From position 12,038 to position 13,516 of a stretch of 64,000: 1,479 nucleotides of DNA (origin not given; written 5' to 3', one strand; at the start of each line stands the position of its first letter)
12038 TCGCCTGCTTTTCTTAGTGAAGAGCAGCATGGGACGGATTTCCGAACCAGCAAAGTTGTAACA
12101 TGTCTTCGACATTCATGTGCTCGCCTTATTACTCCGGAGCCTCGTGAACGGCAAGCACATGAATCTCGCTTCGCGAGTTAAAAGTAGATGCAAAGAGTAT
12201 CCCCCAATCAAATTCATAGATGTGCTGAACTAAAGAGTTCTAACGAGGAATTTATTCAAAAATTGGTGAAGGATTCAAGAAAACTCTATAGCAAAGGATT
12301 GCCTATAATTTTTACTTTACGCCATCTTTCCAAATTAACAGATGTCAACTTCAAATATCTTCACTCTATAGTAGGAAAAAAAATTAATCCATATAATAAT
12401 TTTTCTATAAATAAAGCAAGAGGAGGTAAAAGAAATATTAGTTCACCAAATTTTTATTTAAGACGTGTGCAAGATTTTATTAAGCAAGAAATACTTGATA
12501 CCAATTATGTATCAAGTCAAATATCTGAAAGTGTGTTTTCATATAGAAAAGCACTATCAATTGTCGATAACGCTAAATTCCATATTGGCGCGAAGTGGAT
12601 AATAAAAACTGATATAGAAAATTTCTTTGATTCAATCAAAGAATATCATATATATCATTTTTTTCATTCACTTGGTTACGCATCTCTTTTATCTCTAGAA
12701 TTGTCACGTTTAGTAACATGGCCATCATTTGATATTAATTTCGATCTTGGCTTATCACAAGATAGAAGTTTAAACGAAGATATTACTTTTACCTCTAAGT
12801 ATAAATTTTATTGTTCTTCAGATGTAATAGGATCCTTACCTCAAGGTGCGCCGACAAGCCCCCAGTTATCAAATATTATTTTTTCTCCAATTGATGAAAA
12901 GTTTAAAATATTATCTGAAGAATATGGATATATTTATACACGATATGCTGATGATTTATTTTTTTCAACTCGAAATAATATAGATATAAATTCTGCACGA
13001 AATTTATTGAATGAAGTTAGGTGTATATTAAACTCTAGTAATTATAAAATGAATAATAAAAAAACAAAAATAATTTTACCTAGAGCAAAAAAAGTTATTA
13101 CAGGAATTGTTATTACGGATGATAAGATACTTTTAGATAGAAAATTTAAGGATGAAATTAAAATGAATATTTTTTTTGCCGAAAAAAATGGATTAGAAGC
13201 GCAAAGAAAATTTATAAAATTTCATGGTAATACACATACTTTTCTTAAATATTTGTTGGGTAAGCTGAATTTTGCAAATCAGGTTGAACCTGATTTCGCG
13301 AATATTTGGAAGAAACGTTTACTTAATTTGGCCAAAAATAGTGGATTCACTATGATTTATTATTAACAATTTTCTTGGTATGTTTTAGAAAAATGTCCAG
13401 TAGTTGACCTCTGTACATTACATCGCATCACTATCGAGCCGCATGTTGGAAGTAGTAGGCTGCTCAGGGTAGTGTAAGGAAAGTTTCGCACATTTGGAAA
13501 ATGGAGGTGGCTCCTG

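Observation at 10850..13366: Retron-like module (PRTase-like gene, structured ncRNA, reverse transcriptase) inserted between a type I R-M locus and a Fic toxin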

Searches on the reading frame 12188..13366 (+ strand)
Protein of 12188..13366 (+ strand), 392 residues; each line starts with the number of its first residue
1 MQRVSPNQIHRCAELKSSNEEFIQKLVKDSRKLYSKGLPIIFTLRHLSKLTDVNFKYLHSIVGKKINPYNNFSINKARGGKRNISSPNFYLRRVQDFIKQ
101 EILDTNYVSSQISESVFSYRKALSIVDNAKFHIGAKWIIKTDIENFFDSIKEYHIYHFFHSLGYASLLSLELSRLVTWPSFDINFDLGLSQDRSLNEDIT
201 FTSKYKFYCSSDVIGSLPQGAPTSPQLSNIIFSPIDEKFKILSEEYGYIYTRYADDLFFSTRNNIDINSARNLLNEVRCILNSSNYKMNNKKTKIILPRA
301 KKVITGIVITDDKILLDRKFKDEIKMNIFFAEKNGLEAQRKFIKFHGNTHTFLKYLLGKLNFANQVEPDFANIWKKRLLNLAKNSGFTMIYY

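Call 6: search_protein_families(library=pfam, proteins=[window:12188-13366:+], max_evalue=1)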
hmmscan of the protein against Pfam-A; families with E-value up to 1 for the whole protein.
window:12188-13366:+ (392 aa): 2 families
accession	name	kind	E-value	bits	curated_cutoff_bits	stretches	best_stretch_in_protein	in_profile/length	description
PF00078.32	RVT_1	-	1.7e-22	80.6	29.6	1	74-307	1-194/205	Reverse transcriptase (RNA-dependent DNA polymerase)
PF05463.16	Sclerostin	-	0.099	12.8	27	1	63-115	44-96/214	Sclerostin (SOST)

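Call 7: search_protein_families(library=padloc, proteins=[window:12188-13366:+], max_evalue=1)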
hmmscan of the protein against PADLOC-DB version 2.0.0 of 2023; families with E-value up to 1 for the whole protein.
window:12188-13366:+ (392 aa): 64 families (the best 25 are shown)
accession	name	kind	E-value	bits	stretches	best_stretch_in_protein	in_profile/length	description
PDLC02944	RT_III-A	-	1.3e-121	405.7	1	1-385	2-372/597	-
PDLC02945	RT_III-A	-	2.1e-82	275.1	1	10-372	9-349/362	-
PDLC02943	RT_III-A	-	1.6e-78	261.9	2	214-375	156-310/322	-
PDLC02946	RT_III-A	-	5.1e-77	257.2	2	215-378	169-324/330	-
PDLC02942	RT_III-A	-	3.3e-76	254.6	1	9-372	10-326/341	-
PDLC02956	RT_XIII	-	9.2e-67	224.1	1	22-384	94-426/469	-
PDLC02941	RT_II-A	-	6.1e-65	217.4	2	214-376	147-291/309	-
PDLC03739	RT_Ec107-like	-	5.7e-58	194.7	2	215-373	145-297/307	retron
PDLC02960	RT-Protease_XI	-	4.9e-54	182.1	1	44-376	9-310/506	single gene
PDLC02959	RT-Protease_XI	-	1.7e-53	180.3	1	43-376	10-313/510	single gene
PDLC02940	RT_II-A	-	5.6e-51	171.6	2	42-178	185-317/477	-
PDLC02939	RT_II-A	-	5.8e-51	171.7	2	196-376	124-291/304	-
PDLC02961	RT-TIR_XII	-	5.7e-49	165.3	2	215-369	153-315/475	single gene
PDLC02952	RT_VI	-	6.2e-49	164.7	2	215-368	139-273/279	-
PDLC02948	RT_IX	-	1.2e-48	163.8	2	19-177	21-174/317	-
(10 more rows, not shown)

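Call 8: search_protein_families(library=ncbifam, proteins=[window:12188-13366:+], max_evalue=1)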
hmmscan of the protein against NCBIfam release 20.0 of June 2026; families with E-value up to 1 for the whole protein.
window:12188-13366:+ (392 aa): 7 families
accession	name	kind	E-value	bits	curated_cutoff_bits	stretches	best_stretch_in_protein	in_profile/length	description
NF038233.2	retron_St85_RT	exception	8.3e-59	199.2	235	1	46-375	2-285/289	retron St85 family RNA-directed DNA polymerase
NF038237.1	retron_Ec67_fus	exception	5.5e-43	147.3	450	2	215-368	159-316/572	retron Ec67 family RNA-directed DNA polymerase/endonuclease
NF042941.1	Retron_TIR_antiphage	equivalog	1.6e-42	145.9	600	2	215-367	138-305/464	TIR domain-containing anti-phage reverse transcriptase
TIGR04416.1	group_II_RT_mat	equivalog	7.2e-19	68.1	300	2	217-300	180-256/353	group II intron reverse transcriptase/maturase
NF041747.1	Drt3a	equivalog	1.6e-11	44.2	200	1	135-297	110-239/412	antiviral reverse transcriptase Drt3a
NF041746.1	Drt2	equivalog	3.2e-10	39.8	390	1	216-297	223-300/416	antiviral reverse transcriptase Drt2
NF041749.1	Drt4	equivalog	2.5e-08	33.3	450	2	218-301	196-273/489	antiviral reverse transcriptase Drt4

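Call 12: find_encoding_contigs(protein=window:12188-13366:+, flank=10000, max_places=6)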
Protein window:12188-13366:+ (392 aa): 21 contigs read that carry it; 5 places shown.
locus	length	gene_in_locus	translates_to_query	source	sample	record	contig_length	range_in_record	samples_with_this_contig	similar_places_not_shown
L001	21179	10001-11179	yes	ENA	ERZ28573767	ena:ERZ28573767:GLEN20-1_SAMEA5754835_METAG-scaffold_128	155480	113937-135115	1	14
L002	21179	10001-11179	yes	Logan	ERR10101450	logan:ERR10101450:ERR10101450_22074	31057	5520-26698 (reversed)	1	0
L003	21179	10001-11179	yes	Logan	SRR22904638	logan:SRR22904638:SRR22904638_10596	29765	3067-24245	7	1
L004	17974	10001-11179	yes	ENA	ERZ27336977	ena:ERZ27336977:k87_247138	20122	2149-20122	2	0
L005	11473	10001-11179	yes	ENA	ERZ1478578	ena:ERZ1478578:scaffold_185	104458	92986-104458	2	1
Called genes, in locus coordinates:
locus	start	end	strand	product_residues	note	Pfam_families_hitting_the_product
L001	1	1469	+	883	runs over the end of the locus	PF13362:Toprim_3, PF13662:Toprim_4, PF06048:DUF927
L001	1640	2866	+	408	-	PF01076:Mob_Pre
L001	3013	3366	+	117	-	-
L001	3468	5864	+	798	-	PF00270:DEAD, PF04851:ResIII, PF18766:SWI2_SNF2, PF08463:EcoEI_R_C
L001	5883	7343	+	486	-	PF12161:HsdM_N, PF02384:N6_Mtase, PF07669:Eco57I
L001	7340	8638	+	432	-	PF01420:Methylase_S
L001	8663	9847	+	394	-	PF24390:PRTase-CE, PF24409:wHTH-PRTase_assc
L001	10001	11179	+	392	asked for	PF00078:RVT_1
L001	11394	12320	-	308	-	PF02661:Fic, PF22168:DIP2311-like_C (faint)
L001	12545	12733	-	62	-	-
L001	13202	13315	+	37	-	-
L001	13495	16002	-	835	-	-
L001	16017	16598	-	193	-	-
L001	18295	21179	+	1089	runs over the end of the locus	PF13643:DUF4145 (weak), PF04851:ResIII, PF00270:DEAD (weak), PF18766:SWI2_SNF2, PF00271:Helicase_C, PF08463:EcoEI_R_C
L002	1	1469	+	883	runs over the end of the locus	PF13362:Toprim_3, PF13662:Toprim_4, PF06048:DUF927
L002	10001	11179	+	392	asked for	PF00078:RVT_1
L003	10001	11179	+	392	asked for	PF00078:RVT_1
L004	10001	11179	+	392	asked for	PF00078:RVT_1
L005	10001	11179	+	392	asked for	PF00078:RVT_1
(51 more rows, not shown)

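Call 13: find_homologous_proteins(query=window:12188-13366:+, max_evalue=1e-20)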
Query window:12188-13366:+ (392 aa): 2077 proteins with E <= 1e-20 among 8000 candidates; the best 120 are listed.
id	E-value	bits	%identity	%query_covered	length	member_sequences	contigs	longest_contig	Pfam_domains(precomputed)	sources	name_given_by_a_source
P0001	2.1e-254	861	99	100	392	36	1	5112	PF00078.33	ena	-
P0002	5.7e-232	788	100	91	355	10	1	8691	PF00078.33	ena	-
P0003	5.9e-213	725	85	100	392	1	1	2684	PF00078.33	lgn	-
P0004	5.2e-186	636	75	100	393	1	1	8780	PF00078.33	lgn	-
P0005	2.1e-106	374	50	98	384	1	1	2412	PF00078.33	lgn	-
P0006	5.8e-105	370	47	99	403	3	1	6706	PF00078.33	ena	-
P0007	9.5e-104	366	49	96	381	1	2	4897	PF00078.33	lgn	-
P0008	6.6e-103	363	52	88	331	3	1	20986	PF00078.33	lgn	-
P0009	1.9e-88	315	42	99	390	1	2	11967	PF00078.33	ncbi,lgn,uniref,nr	ncbi:MAG: reverse transcriptase family protein [Desulfovibrio sp.]|uniref:reverse transcriptase fami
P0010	1.3e-86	309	49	85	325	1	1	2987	PF00078.33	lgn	-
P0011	2.1e-62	230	38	93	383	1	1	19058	PF00078.33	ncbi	-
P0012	6.3e-62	228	37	96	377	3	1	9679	PF00078.33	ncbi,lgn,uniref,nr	ncbi:reverse transcriptase family protein [Leptospira sp. 85282-16]|uniref:reverse transcriptase fam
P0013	3.6e-60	222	36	95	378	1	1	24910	PF00078.33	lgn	-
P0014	1.4e-58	217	37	96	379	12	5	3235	PF00078.33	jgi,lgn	jgi:RNA-directed DNA polymerase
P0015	2.3e-58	216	34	91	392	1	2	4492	PF00078.33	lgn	-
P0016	5.2e-58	215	36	96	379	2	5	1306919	PF00078.33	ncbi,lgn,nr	ncbi:TPA: reverse transcriptase family protein [Vibrio cholerae]|nr:RNA-directed DNA polymerase [Vib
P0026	6.4e-57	211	34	95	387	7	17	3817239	PF00078.33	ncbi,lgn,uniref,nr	ncbi:reverse transcriptase family protein [Proteus mirabilis]|uniref:reverse transcriptase family pr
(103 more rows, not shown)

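Call 20: find_encoding_contigs(protein=P0003, flank=6000, max_places=2)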
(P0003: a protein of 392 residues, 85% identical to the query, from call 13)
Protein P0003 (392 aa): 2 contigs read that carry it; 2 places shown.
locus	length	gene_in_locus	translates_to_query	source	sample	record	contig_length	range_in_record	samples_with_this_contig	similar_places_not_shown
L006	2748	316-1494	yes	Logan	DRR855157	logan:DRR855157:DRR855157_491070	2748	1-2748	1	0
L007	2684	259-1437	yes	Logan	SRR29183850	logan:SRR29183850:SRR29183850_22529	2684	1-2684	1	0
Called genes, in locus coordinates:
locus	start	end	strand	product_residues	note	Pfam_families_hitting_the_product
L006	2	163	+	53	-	?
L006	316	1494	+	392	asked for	PF00078:RVT_1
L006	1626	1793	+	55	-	-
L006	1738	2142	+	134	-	PF00872:Transposase_mut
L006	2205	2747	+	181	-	?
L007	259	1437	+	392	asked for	PF00078:RVT_1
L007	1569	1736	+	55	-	-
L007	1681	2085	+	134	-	PF00872:Transposase_mut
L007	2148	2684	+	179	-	?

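Call 21: find_encoding_contigs(protein=P0004, flank=6000, max_places=2)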
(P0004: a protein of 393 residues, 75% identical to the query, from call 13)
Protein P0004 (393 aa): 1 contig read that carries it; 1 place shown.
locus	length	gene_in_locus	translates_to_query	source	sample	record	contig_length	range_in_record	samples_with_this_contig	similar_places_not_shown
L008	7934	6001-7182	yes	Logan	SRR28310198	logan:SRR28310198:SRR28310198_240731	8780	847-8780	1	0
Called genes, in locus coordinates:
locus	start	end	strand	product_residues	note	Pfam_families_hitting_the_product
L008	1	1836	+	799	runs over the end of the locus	PF00270:DEAD, PF04851:ResIII, PF18766:SWI2_SNF2, PF08463:EcoEI_R_C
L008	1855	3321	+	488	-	PF12161:HsdM_N, PF02384:N6_Mtase, PF07669:Eco57I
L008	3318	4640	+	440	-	PF01420:Methylase_S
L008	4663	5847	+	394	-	PF24390:PRTase-CE, PF24409:wHTH-PRTase_assc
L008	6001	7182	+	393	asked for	PF00078:RVT_1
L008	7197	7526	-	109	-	PF05534:HicB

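Call 22: find_encoding_contigs(protein=P0006, flank=6000, max_places=2)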
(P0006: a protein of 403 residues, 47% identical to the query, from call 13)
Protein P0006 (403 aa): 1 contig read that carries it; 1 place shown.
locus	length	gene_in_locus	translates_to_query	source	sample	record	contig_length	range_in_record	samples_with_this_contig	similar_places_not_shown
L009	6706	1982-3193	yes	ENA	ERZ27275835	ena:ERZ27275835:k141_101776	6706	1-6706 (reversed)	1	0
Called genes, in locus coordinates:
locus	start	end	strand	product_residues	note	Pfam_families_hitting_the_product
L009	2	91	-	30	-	?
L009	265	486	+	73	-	PF13443:HTH_26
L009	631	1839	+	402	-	PF24390:PRTase-CE, PF24409:wHTH-PRTase_assc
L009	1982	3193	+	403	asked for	PF00078:RVT_1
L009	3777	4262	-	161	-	PF02732:ERCC4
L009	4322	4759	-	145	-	-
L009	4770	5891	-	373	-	PF01807:Zn_ribbon_DnaG, PF08273:Zn_Ribbon_Prim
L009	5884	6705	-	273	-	?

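Call 23: find_encoding_contigs(protein=P0008, flank=6000, max_places=2)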
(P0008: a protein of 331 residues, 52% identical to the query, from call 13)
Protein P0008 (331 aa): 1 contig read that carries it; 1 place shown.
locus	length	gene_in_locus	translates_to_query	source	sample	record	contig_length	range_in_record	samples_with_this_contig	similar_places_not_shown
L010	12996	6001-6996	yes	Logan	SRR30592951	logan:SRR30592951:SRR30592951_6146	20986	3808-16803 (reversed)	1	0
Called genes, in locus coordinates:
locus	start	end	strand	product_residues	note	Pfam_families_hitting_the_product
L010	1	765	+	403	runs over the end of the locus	PF13506:Glyco_transf_21, PF13641:Glyco_tranf_2_3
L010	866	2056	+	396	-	PF12704:MacB_PCD, PF02687:FtsX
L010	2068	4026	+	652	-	PF00005:ABC_tran, PF00534:Glycos_transf_1, PF13692:Glyco_trans_1_4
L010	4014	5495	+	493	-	PF00294:PfkB, PF01467:CTP_transf_like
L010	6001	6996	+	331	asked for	PF00078:RVT_1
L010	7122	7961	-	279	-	PF00950:ABC-3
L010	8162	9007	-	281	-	PF00005:ABC_tran, PF02463:SMC_N (faint), PF13304:AAA_21 (faint), PF13401:AAA_22 (faint)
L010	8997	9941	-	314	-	PF01297:ZnuA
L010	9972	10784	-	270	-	PF01553:Acyltransferase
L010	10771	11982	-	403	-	PF05496:RuvB_N, PF14532:Sigma54_activ_2 (weak), PF00004:AAA, PF07728:AAA_5 (faint), PF16193:AAA_assoc_2, PF12002:MgsA_C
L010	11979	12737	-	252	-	PF20260:PUA_4, PF04452:Methyltrans_RNA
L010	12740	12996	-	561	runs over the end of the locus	-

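Call 24: find_encoding_contigs(protein=P0009, flank=6000, max_places=2)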
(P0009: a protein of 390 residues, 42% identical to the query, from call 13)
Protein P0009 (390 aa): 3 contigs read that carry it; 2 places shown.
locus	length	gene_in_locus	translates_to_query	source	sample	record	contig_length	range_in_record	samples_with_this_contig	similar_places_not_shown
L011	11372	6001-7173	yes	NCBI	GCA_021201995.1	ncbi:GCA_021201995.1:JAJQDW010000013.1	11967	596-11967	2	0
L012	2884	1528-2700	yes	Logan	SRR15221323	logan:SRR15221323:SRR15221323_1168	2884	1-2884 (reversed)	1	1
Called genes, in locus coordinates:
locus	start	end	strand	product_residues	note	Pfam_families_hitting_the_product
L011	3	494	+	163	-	PF01967:MoaC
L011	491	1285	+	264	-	PF01790:LGT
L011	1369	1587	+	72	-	PF01176:eIF-1a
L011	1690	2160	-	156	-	PF04608:PgpA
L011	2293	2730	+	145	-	-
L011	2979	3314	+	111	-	-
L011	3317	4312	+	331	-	PF24624:Int_N (weak), PF00589:Phage_integrase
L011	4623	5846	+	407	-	PF24390:PRTase-CE, PF24409:wHTH-PRTase_assc (weak)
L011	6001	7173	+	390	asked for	PF00078:RVT_1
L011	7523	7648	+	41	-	-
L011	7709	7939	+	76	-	-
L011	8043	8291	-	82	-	-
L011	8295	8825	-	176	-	-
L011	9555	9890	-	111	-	PF21983:NikA-like, PF08681:TacA1 (faint), PF05713:MobC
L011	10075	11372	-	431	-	?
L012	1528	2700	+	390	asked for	PF00078:RVT_1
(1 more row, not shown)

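Call 26: find_related_loci(query=A1, collection=genome_contigs, flank=4000)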
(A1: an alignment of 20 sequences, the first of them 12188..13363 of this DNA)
Query A1 (392 aa) in genome_contigs; peptide patterns used: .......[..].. (x = any residue, [..] = any of these).
600 stretches matched a pattern (row limit reached: there are more); 599 encode a relative of the query (tblastn E <= 1e-3); the best 80 are kept; 80 distinct loci.
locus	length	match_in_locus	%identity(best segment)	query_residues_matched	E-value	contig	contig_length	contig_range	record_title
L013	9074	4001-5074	35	1-371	6e-68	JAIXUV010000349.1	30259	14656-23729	MAG: Verrucomicrobiales bacterium isolate D1_MAG_00042 pond_D1_MAG_00042_000000000158, whole genome shotgun sequence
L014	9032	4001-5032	35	19-371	4e-63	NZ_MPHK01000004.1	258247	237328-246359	Shewanella sp. UCD-KL21 scaffold_3, whole genome shotgun sequence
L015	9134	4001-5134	35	4-387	4e-59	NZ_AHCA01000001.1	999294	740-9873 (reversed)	Pseudoalteromonas haloplanktis ATCC 14393 Phal_ctg001, whole genome shotgun sequence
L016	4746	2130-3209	32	6-371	1e-57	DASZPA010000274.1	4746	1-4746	MAG TPA_asm: Fimbriimonas sp. isolate SMAG_U5959 k141_540653, whole genome shotgun sequence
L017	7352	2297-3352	32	20-382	4e-56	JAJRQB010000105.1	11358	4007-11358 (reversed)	MAG: Deltaproteobacteria bacterium isolate Dive100_bin10.31 k141_500625, whole genome shotgun sequence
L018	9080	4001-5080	30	5-376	6e-53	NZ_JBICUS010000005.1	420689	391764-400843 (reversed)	Spirillospora sp. NPDC048824 NPDC048824_381_G12.ctg-0005, whole genome shotgun sequence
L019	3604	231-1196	31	41-372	9e-51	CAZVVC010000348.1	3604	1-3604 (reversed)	MAG TPA_asm: uncultured Bifidobacterium sp. isolate binchicken_co173_142 genome assembly, contig: NODE_84317_length_3604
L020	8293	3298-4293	31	38-372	2e-50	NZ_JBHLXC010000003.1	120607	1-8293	Pseudochelatococcus lubricantis strain CCM 8528 platanus_K_default_3, whole genome shotgun sequence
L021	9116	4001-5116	29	5-371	1e-49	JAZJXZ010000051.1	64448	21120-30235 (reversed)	MAG: Pseudomonadota bacterium isolate ADI_H1L3_2_122_18_3-bin017_1 ADIH1L32_B017_1_000000000051, whole genome shotgun se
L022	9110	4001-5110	30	6-372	2e-49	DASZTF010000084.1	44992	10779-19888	MAG TPA_asm: Candidatus Paceibacterota bacterium isolate SMAG_U6069 k141_818850, whole genome shotgun sequence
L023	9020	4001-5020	32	29-372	2e-49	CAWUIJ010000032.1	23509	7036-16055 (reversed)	MAG: uncultured Parvularcula sp. isolate SRR17458609_metabat2_5_1705322954 genome assembly, contig: ERZ21854014.246, who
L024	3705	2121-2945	32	69-386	1e-45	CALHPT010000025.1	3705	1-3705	MAG TPA_asm: uncultured Tannerella sp. isolate ERR589721_bin.3_CONCOCT_v1.1_MAG genome assembly, contig: ERZ773257.7580,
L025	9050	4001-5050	31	13-366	1e-43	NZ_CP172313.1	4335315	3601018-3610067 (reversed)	Leeuwenhoekiella sp. A16 chromosome, complete genome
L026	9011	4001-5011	28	23-383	5e-43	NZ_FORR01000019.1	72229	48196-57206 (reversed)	Thermoflavimicrobium dichotomicum strain DSM 44778, whole genome shotgun sequence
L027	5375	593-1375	33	69-373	1e-42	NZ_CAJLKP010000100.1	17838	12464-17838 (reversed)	MAG: uncultured Bacteroides sp. isolate ERR321312-bin.11, whole genome shotgun sequence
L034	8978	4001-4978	32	19-367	1e-40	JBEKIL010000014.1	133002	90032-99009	MAG: Bacteroidota bacterium isolate SPRUCE 29 SPRUCE_29_14, whole genome shotgun sequence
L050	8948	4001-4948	31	38-371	3e-38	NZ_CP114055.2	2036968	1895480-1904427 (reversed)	Bergeyella cardium strain BCV chromosome, complete genome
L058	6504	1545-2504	30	33-371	5e-37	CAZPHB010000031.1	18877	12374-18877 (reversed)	MAG TPA_asm: uncultured Flavobacteriaceae bacterium isolate SRP319275_co3_66 genome assembly, contig: NODE_3242_length_1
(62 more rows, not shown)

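Call 27: find_encoding_contigs(protein=P0005, flank=6000, max_places=2)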
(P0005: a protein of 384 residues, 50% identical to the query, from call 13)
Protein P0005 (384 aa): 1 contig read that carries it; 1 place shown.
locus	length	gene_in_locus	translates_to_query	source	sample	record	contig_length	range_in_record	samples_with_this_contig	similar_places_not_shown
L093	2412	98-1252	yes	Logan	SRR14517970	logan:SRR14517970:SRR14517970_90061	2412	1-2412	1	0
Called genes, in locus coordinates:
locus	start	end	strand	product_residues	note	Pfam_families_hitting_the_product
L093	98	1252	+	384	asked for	PF00078:RVT_1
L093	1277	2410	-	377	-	?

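Call 28: find_encoding_contigs(protein=P0007, flank=6000, max_places=2)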
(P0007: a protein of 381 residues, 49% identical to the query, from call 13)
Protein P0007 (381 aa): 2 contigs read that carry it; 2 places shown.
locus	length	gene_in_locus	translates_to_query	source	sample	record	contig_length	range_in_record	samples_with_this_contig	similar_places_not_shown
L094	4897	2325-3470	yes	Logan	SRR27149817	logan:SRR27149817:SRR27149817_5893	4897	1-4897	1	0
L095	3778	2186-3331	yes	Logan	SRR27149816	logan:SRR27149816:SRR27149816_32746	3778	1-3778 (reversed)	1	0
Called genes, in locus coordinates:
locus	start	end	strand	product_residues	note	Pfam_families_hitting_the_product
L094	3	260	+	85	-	?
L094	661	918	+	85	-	-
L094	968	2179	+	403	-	PF24390:PRTase-CE, PF24409:wHTH-PRTase_assc (weak)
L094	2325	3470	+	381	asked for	PF00078:RVT_1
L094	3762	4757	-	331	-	PF00589:Phage_integrase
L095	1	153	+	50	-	?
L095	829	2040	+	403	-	PF24390:PRTase-CE, PF24409:wHTH-PRTase_assc (weak)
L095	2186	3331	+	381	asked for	PF00078:RVT_1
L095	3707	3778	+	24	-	?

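Call 29: find_encoding_contigs(protein=P0010, flank=6000, max_places=2)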
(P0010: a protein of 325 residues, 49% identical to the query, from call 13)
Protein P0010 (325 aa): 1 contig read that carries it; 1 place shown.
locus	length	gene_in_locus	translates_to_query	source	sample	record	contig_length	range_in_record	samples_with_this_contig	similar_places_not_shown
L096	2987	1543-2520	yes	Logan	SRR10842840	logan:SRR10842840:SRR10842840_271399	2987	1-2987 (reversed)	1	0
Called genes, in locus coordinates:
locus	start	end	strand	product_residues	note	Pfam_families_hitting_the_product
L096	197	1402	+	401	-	PF24390:PRTase-CE, PF24409:wHTH-PRTase_assc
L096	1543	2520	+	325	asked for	PF00078:RVT_1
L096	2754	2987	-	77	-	?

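Call 38: search_solved_structures(query=window:12188-13363:+, max_evalue=0.00001)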
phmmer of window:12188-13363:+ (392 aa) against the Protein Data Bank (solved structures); distinct sequences matched with E-value up to 0.00001: 19.
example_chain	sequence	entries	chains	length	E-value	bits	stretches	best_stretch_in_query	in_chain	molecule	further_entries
7v9u_A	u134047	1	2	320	2.9e-35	125.3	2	216-345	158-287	RNA-directed DNA polymerase from retron EC86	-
7v9x_A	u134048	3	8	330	3.2e-35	125.2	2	216-345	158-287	RNA-directed DNA polymerase from retron EC86 | Retron Ec86 reverse transcriptase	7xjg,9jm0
8qbk_A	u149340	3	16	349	4e-35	124.9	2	216-345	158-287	Retron Ec86 reverse transcriptase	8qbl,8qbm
36ht_A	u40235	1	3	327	5.9e-26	94.7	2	216-336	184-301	Retron-Kva2 Reverse Transcriptase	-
9lm3_A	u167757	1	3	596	4.5e-19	72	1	195-320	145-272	Retron Ec67 protein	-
9i2f_C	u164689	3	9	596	4.6e-19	72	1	195-320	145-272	Retron Ec67 protein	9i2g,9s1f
22et_A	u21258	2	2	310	8.3e-16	61.3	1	69-371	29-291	Retron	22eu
9e8z_H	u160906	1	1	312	1.8e-15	60.2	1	217-370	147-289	Retron Ec83 reverse transcriptase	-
9l7p_E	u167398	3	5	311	3.5e-15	59.3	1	69-372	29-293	Retron St85 family RNA-directed DNA polymerase | Retron I-A Ec78 reverse transcriptase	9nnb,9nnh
9kjx_A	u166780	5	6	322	3.9e-15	59.1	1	69-372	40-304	RNA-directed DNA polymerase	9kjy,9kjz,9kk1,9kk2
9vhe_A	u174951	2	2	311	3.7e-14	55.9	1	69-372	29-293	Retron Ec78 reverse transcriptase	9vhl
9n69_E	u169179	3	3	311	3.4e-12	49.4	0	217-315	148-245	RNA-directed DNA polymerase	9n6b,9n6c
5hhj_A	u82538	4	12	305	1.8e-09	40.4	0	212-303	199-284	Retron-type reverse transcriptase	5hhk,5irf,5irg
5hhl_A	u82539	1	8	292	1.2e-08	37.7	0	212-303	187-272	Retron-type reverse transcriptase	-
7uim_D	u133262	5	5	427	4.3e-08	35.9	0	212-303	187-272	Group II intron reverse transcriptase/maturase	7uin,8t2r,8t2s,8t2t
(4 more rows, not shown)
